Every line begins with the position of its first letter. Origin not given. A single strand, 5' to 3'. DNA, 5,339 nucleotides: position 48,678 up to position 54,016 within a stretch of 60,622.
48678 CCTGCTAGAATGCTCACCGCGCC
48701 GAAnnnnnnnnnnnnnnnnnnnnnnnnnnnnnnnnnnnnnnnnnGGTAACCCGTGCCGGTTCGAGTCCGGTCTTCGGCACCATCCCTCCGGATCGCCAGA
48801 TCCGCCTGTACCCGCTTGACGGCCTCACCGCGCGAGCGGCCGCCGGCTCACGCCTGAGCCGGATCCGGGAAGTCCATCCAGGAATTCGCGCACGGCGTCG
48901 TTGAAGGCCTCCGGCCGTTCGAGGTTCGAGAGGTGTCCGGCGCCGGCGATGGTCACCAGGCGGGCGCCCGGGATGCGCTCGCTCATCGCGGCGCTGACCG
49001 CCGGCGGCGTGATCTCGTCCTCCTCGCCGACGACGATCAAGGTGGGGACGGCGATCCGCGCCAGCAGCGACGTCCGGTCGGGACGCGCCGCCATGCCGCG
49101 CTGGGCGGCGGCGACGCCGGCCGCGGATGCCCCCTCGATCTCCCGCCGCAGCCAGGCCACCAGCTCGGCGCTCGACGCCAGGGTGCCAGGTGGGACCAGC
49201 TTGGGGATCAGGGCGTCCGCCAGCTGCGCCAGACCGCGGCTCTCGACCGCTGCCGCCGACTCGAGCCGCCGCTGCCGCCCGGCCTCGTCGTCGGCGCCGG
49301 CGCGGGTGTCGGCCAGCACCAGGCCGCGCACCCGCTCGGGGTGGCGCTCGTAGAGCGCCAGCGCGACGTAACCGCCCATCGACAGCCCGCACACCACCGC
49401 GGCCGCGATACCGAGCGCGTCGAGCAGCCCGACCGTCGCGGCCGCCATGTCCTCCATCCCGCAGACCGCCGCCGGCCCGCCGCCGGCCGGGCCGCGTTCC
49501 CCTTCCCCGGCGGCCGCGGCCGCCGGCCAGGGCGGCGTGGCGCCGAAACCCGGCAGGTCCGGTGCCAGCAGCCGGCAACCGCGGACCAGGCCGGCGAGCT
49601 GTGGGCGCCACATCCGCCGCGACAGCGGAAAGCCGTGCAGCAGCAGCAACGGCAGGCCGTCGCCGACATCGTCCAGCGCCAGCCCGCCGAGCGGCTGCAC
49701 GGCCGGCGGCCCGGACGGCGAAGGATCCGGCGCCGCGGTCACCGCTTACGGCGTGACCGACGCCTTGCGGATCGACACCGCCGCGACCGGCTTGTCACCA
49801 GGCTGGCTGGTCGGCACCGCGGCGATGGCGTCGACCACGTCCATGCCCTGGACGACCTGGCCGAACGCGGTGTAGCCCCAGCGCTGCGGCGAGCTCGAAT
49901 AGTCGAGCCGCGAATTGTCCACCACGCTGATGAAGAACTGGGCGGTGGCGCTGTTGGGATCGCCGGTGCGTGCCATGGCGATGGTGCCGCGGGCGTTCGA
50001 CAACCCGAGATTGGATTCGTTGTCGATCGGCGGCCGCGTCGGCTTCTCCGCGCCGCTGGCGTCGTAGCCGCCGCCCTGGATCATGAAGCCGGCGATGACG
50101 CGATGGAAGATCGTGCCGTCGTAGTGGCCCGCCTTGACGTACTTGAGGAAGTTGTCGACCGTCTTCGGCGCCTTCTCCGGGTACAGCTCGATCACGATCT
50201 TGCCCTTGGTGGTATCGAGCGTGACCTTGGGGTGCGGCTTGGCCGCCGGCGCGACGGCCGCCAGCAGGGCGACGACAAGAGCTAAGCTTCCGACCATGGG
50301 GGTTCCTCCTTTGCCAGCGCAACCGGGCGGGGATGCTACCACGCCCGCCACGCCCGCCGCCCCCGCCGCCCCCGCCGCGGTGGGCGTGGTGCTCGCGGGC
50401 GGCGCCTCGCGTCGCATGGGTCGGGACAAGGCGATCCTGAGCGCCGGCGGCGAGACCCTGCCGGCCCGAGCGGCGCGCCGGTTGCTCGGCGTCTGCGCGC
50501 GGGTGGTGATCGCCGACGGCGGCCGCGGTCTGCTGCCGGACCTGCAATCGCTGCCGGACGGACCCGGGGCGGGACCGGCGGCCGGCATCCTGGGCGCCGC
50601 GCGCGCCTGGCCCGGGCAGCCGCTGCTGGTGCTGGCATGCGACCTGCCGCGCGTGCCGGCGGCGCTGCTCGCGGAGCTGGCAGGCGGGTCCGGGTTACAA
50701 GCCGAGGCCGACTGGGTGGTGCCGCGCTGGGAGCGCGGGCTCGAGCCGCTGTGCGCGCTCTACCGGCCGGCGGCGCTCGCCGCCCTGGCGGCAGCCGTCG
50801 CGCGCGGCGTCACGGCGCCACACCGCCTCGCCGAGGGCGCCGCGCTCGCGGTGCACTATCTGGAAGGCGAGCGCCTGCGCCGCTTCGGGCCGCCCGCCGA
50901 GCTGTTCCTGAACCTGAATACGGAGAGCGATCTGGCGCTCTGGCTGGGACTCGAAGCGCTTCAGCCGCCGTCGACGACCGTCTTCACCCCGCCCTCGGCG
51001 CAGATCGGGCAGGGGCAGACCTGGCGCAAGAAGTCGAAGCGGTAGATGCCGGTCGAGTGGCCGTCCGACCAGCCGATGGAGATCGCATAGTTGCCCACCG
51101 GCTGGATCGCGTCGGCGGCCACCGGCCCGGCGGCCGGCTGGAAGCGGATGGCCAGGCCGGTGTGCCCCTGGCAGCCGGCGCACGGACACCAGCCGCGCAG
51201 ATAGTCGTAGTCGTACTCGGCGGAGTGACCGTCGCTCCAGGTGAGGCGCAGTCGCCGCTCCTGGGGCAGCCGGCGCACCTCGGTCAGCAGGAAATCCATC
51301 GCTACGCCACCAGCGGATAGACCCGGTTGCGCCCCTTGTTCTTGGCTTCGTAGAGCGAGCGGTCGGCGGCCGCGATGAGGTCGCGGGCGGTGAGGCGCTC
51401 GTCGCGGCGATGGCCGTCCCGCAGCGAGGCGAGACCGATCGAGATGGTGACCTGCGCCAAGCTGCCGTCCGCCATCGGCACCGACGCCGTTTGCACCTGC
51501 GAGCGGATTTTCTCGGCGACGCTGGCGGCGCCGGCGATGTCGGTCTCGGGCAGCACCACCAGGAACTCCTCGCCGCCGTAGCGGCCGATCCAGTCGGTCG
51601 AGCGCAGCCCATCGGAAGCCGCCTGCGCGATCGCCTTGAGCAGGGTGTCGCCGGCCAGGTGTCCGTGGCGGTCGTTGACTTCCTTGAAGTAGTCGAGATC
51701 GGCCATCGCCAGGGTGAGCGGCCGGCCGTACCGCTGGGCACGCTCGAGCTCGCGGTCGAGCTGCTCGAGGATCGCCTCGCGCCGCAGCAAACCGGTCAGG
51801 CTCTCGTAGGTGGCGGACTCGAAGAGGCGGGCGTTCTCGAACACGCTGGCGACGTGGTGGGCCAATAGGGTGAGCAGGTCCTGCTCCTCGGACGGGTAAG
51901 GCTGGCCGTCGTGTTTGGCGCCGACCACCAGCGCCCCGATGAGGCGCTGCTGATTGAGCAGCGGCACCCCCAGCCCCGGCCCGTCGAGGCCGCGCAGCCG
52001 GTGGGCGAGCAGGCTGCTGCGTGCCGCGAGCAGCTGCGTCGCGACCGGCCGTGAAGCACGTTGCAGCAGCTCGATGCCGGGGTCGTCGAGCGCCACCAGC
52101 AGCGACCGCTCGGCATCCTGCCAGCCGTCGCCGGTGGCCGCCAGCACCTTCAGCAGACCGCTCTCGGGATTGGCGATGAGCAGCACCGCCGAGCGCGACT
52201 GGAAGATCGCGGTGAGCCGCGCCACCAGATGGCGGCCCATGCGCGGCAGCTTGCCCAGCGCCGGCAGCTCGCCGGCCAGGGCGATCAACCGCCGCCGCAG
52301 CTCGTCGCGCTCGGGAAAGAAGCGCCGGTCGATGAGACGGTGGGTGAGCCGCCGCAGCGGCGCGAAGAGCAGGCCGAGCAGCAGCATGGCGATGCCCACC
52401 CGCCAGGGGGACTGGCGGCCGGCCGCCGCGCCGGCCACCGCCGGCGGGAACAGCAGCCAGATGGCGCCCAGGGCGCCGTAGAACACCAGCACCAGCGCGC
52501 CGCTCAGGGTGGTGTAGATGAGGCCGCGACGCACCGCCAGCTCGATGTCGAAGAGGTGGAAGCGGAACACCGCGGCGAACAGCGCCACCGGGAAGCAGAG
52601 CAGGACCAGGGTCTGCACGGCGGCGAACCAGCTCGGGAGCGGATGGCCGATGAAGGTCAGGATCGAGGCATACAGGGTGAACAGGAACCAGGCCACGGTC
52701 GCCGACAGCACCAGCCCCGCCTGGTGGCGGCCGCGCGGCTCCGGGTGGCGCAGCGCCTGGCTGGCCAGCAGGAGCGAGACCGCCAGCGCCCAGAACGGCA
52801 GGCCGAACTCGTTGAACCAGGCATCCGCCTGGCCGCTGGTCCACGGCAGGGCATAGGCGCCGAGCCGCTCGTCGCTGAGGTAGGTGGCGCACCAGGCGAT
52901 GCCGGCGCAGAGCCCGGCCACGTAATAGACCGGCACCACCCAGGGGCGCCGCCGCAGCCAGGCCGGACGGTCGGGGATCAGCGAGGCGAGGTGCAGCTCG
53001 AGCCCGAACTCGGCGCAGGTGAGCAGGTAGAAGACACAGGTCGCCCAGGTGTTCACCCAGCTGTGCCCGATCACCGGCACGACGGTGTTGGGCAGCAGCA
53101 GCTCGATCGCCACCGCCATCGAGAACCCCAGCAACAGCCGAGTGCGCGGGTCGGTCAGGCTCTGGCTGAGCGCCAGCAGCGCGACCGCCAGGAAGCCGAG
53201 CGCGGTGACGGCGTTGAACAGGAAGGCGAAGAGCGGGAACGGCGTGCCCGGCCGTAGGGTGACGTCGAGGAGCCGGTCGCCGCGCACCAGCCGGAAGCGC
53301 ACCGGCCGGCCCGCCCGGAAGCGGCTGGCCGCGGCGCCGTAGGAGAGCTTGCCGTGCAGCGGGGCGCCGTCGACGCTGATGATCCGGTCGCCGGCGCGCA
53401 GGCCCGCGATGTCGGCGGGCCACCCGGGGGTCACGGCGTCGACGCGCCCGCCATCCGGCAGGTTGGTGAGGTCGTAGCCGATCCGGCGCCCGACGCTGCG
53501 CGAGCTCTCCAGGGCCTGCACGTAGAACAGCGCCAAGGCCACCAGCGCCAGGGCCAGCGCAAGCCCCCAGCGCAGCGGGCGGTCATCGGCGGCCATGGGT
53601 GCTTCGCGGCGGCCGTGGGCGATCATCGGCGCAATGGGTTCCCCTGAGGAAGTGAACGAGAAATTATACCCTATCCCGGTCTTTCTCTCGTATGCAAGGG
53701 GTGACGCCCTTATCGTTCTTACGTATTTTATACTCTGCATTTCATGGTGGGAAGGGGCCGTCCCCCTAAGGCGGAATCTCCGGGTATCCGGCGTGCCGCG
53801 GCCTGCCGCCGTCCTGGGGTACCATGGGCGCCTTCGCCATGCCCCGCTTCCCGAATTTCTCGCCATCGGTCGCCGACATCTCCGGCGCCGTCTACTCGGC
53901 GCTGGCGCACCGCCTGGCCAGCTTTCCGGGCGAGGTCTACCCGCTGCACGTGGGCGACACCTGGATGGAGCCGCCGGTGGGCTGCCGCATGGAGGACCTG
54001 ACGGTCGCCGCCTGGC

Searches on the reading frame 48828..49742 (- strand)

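Call 77: search_protein_families(library=pfam, proteins=[window:48828-49742:-], max_evalue=0.0001)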
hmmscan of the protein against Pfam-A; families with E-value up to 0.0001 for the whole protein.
window:48828-49742:- (305 aa): 5 families
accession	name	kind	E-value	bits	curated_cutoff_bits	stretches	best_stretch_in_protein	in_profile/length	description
PF00561.26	Abhydrolase_1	-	1.2e-31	110.7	25.8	1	31-277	2-245/245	alpha/beta hydrolase fold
PF12697.13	Abhydrolase_6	-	5.4e-26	93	26.3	1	32-283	1-217/217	Alpha/beta hydrolase family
PF12146.15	Hydrolase_4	-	4.8e-14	52.7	27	1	55-271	31-233/239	Serine aminopeptidase, S33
PF03096.20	Ndr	-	8.3e-10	38.3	23.3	1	93-291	79-279/283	Ndr family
PF08386.16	Abhydrolase_4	-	2e-08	34.7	21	1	224-289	27-92/103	TAP-like protein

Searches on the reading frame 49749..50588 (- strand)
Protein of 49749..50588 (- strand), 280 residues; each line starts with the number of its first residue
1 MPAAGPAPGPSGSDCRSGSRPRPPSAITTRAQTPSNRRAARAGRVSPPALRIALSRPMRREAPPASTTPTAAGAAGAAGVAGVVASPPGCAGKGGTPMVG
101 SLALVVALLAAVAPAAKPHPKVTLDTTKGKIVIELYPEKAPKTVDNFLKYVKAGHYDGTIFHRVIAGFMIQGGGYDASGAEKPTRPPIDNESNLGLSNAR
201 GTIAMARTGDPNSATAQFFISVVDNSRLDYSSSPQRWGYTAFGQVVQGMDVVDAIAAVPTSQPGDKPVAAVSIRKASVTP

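Call 13: search_protein_families(library=pfam, proteins=[window:49749-50588:-], max_evalue=0.001)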
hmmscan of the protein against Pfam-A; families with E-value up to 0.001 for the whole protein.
window:49749-50588:- (280 aa): 1 family
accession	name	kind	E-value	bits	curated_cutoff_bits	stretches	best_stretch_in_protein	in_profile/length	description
PF00160.26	Pro_isomerase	-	1.7e-48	165.3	21.7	1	122-278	2-159/159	Cyclophilin type peptidyl-prolyl cis-trans isomerase/CLD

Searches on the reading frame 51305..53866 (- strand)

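Call 13: search_protein_families(library=pfam, proteins=[window:51305-53866:-], max_evalue=0.001)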
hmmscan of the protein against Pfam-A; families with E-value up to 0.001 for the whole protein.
window:51305-53866:- (854 aa): 6 families
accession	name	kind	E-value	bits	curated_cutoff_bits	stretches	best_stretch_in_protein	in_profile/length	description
PF00990.26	GGDEF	-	2.1e-41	141.8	23.8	1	685-848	1-161/161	Diguanylate cyclase, GGDEF domain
PF13180.12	PDZ_2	-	8.5e-09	36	27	1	129-204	3-78/80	PDZ domain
PF17820.7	PDZ_6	-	4.3e-08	33.2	27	1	142-180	2-37/54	PDZ domain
PF13185.12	GAF_2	-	1e-06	29.4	28.6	1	606-676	65-135/136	GAF domain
PF01590.32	GAF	-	4.6e-06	27.6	22.4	1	546-674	8-131/133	GAF domain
PF00595.29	PDZ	-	5.2e-05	24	23.2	1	132-170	15-57/81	PDZ domain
